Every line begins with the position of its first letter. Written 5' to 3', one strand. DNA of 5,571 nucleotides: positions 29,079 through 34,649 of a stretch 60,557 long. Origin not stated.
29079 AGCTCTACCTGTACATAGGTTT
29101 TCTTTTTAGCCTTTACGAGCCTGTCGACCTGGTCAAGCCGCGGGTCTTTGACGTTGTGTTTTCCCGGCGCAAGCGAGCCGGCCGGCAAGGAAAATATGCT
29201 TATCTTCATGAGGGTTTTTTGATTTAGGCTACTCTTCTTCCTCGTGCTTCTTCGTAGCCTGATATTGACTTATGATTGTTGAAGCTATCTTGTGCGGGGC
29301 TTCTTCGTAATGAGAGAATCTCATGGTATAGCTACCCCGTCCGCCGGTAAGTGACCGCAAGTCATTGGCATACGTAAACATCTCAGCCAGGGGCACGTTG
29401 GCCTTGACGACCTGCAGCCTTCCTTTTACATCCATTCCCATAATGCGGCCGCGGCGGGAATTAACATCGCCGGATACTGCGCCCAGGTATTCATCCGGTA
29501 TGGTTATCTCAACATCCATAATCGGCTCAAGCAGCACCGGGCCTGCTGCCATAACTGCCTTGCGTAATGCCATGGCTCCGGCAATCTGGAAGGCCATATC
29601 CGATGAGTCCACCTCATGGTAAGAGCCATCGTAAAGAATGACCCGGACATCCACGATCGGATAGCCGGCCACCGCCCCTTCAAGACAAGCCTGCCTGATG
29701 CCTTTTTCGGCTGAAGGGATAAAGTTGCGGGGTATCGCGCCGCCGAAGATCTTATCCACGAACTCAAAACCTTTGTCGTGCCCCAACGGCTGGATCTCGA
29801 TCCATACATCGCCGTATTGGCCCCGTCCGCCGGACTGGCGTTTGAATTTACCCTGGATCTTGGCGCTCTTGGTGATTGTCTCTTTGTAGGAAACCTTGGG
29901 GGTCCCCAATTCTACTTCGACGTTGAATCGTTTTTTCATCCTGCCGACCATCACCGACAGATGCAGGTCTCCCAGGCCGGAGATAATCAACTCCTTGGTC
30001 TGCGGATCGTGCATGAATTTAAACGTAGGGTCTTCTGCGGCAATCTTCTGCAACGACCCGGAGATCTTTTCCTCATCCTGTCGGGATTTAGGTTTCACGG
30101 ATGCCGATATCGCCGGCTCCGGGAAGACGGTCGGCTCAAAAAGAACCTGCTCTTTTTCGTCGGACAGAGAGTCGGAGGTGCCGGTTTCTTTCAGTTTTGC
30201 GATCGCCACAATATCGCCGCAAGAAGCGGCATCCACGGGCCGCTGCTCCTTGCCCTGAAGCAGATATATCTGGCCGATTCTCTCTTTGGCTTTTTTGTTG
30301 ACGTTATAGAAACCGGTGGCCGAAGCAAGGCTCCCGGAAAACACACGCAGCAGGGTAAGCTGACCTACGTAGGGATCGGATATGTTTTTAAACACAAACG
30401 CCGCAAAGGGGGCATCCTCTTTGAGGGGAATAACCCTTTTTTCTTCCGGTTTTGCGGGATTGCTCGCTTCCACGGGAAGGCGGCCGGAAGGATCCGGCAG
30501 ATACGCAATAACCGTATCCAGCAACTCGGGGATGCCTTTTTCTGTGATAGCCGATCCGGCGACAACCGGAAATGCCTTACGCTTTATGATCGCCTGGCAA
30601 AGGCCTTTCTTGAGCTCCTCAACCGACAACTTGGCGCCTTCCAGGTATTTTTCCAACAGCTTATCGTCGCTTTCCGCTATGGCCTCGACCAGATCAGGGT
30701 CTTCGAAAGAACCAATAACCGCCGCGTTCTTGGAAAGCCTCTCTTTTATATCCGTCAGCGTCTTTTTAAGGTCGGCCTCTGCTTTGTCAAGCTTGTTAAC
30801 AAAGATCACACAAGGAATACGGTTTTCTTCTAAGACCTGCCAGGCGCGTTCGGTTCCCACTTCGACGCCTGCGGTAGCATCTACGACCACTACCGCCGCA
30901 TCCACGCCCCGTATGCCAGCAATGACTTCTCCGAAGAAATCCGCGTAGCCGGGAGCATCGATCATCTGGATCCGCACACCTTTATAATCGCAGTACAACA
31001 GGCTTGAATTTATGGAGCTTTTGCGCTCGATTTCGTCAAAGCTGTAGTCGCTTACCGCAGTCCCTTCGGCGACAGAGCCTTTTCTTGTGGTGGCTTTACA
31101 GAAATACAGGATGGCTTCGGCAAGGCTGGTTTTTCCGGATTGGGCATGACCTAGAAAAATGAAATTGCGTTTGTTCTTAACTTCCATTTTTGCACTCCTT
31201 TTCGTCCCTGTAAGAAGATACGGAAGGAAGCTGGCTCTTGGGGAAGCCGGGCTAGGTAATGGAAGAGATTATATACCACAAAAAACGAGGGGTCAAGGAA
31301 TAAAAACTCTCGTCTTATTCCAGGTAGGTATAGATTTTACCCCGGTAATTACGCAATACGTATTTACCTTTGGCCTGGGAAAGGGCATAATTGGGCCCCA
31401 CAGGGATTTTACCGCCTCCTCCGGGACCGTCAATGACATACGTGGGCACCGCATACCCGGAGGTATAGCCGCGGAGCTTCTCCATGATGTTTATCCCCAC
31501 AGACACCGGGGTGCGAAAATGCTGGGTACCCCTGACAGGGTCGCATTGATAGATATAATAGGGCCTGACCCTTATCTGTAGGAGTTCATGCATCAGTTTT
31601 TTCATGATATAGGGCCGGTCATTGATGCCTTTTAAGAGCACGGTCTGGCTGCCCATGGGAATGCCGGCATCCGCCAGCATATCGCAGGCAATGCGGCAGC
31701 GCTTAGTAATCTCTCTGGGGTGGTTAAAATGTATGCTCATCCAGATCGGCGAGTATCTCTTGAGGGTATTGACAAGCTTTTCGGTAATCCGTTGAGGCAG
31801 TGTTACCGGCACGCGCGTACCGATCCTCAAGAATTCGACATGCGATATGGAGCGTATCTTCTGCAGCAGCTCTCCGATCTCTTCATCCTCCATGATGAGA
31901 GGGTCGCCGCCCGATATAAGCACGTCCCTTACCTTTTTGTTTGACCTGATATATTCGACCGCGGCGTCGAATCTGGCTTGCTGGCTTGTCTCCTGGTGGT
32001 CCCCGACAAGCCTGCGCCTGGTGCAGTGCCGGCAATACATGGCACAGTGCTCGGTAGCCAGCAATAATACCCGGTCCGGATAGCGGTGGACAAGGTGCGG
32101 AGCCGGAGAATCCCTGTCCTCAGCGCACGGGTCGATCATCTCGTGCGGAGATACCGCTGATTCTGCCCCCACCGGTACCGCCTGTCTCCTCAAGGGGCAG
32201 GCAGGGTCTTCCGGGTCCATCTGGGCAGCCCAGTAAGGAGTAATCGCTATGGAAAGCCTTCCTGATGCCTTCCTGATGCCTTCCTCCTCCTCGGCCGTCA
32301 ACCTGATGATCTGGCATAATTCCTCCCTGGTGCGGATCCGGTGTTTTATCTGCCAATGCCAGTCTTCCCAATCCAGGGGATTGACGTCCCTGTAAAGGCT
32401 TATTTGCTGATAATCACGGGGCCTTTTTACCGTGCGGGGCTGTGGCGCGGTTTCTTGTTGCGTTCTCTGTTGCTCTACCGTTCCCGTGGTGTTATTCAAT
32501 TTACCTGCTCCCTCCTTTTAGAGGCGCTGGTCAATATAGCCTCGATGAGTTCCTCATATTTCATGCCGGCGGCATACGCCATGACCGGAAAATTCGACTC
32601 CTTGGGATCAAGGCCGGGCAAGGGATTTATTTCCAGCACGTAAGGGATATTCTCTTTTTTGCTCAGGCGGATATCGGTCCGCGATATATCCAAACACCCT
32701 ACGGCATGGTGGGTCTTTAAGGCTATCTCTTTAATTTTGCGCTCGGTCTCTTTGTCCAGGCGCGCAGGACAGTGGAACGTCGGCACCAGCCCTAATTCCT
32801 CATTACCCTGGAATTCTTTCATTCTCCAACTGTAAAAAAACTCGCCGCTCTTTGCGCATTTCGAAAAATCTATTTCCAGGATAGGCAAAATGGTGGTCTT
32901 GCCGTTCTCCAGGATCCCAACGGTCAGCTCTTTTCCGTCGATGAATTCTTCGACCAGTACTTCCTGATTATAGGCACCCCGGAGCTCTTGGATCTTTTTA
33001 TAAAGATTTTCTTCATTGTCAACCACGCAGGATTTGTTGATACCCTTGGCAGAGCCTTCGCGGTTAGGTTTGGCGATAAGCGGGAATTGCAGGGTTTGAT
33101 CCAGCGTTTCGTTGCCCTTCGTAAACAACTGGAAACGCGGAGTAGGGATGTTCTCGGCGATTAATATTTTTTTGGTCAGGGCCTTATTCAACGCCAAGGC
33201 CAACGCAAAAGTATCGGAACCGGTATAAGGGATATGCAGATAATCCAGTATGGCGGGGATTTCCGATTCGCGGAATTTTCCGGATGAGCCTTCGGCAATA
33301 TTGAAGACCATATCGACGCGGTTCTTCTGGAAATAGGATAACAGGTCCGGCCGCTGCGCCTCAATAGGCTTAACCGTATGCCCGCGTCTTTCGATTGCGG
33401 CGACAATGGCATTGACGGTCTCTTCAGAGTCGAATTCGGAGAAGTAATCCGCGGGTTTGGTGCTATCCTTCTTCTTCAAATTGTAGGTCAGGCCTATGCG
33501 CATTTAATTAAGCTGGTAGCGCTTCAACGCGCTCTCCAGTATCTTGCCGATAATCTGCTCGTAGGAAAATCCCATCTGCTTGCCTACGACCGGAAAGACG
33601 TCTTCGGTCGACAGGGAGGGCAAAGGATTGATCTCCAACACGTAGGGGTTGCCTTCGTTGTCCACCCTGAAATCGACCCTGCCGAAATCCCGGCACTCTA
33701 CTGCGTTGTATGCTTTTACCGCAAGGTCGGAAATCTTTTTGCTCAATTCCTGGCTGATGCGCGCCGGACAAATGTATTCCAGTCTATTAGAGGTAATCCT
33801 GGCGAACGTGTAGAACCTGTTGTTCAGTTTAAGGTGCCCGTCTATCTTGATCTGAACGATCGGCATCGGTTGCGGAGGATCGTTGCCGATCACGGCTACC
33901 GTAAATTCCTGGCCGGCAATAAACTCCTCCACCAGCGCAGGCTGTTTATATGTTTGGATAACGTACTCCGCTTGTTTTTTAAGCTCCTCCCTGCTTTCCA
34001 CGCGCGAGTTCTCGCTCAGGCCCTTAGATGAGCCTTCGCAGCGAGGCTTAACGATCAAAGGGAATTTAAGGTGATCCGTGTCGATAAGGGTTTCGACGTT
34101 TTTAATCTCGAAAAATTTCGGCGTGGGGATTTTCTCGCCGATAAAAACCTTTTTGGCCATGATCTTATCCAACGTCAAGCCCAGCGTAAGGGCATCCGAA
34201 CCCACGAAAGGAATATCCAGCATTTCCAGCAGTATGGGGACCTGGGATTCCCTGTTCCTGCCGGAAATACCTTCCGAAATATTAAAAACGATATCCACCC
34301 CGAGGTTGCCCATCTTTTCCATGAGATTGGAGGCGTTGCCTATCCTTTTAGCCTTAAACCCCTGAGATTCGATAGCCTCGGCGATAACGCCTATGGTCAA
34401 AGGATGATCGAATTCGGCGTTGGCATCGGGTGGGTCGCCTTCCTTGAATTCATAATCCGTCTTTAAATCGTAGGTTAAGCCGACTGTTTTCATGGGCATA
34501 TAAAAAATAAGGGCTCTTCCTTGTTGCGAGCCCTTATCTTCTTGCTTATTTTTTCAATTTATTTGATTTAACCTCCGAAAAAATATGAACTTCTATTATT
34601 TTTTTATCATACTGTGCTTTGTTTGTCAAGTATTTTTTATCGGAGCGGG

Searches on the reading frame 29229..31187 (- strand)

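Call 75: search_protein_families(library=pfam, proteins=[window:29229-31187:-], max_evalue=0.0001)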
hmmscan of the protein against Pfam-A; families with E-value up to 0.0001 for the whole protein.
window:29229-31187:- (652 aa): 7 families
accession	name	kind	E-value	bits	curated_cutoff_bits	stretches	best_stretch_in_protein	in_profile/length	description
PF00009.33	GTP_EFTU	-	1.6e-46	158.7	26.5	1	5-231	2-187/188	Elongation factor Tu GTP binding domain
PF03764.24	EFG_IV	-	2.7e-45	153.5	24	1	430-548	1-120/121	Elongation factor G, domain IV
PF00679.30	EFG_C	-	3.3e-30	104.4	27.9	1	551-636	1-87/89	Elongation factor G C-terminus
PF14492.12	EFG_III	-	2.8e-27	95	27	1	355-428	1-74/75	Elongation Factor G, domain III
PF22042.2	EF-G_D2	-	3e-14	53.3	27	1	260-343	1-83/84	Elongation factor G domain 2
PF03144.31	GTP_EFTU_D2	-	3.1e-06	28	30.3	1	275-340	1-71/73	Elongation factor Tu domain 2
PF16658.11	RF3_C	-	7.7e-06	26.2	40.1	1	358-450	9-104/132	Class II release factor RF3, C-terminal domain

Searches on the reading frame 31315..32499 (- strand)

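Call 21: search_protein_families(library=pfam, proteins=[window:31315-32499:-], max_evalue=0.0001)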
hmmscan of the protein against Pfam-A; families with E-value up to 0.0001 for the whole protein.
window:31315-32499:- (394 aa): 3 families
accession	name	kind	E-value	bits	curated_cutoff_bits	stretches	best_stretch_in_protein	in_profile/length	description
PF12544.13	LAM_C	-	1.7e-23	83.5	26.7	1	339-394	1-56/127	Lysine-2,3-aminomutase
PF04055.27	Radical_SAM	-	4.8e-12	46.8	29.5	1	149-295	4-157/166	Radical SAM superfamily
PF13353.11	Fer4_12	-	2.3e-05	25.2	22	1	147-217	10-79/137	4Fe-4S single cluster domain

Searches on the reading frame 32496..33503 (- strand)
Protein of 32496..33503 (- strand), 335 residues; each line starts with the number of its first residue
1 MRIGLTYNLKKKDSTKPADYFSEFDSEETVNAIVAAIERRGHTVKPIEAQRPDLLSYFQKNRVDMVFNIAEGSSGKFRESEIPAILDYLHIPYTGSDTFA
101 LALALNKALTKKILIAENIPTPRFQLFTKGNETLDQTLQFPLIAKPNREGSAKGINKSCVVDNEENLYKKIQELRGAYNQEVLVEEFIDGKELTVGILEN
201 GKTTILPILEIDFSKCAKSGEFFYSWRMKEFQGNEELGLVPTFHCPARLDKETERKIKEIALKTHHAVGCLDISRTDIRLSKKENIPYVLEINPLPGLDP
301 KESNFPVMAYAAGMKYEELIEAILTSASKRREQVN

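Call 21: search_protein_families(library=pfam, proteins=[window:32496-33503:-], max_evalue=0.0001)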
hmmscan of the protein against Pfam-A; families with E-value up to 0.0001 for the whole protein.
window:32496-33503:- (335 aa): 5 families
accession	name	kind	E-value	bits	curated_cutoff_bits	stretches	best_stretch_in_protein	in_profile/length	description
PF07478.18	Dala_Dala_lig_C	-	1.5e-37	129.5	24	1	118-324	6-203/204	D-ala D-ala ligase C-terminus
PF01071.24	GARS_A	-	1.5e-07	31.9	27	1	106-212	2-113/194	Phosphoribosylglycinamide synthetase, ATP-grasp (A) domain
PF02655.19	ATP-grasp_3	-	5.4e-07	30.3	23.2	1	106-294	3-155/160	ATP-grasp domain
PF13535.11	ATP-grasp_4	-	5.6e-06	26.5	27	1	139-222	2-97/160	ATP-grasp domain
PF08443.16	RimK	-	1.6e-05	25.1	21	0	105-192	2-86/188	RimK-like ATP-grasp domain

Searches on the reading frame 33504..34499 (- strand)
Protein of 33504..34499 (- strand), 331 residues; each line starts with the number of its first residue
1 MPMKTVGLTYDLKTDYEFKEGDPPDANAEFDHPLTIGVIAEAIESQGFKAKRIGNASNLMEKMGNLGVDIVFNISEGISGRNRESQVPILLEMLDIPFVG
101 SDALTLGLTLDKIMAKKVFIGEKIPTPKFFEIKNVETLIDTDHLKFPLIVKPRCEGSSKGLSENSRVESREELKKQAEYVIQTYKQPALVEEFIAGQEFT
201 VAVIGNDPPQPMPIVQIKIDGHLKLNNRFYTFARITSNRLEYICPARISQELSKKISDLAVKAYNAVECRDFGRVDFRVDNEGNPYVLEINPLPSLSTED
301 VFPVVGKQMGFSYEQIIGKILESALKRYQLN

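Call 21: search_protein_families(library=pfam, proteins=[window:33504-34499:-], max_evalue=0.0001)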
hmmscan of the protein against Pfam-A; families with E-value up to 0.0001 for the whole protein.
window:33504-34499:- (331 aa): 5 families
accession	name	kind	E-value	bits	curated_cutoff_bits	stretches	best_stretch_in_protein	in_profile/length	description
PF07478.18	Dala_Dala_lig_C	-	1.4e-40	139.4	24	1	142-322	33-204/204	D-ala D-ala ligase C-terminus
PF13535.11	ATP-grasp_4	-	3.6e-09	36.9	27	1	145-293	2-151/160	ATP-grasp domain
PF02655.19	ATP-grasp_3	-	2e-08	34.9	23.2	1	111-292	3-155/160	ATP-grasp domain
PF02222.28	ATP-grasp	-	1.2e-05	25.5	27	1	122-203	6-86/179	ATP-grasp domain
PF03133.20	TTL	-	6e-05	22.8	20.1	0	256-299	221-264/292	Tubulin-tyrosine ligase family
